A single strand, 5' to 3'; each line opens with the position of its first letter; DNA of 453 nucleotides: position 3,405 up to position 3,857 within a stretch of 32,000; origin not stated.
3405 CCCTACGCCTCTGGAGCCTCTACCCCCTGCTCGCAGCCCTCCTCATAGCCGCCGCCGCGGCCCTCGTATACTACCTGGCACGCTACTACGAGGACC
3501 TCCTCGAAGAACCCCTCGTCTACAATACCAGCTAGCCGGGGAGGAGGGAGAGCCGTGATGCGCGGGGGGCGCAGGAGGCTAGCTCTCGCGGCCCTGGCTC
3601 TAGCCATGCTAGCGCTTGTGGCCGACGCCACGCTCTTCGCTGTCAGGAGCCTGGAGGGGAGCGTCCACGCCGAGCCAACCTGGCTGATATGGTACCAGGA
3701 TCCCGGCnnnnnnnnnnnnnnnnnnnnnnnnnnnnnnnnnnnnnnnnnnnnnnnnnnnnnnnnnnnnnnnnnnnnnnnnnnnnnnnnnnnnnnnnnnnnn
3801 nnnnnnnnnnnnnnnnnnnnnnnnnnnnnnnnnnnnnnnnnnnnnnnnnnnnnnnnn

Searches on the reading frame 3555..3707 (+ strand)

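Call 10: search_protein_families(library=ncbifam, proteins=[window:3555-3707:+], max_evalue=10)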
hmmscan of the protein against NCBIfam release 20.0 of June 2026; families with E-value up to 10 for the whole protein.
seq(51 aa): 1 family
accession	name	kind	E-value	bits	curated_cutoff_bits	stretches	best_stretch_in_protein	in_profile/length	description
NF047711.1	PutUtilRegPtrR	equivalog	0.13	11.4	400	1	11-49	231-269/283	putrescine utilization regulator PtrR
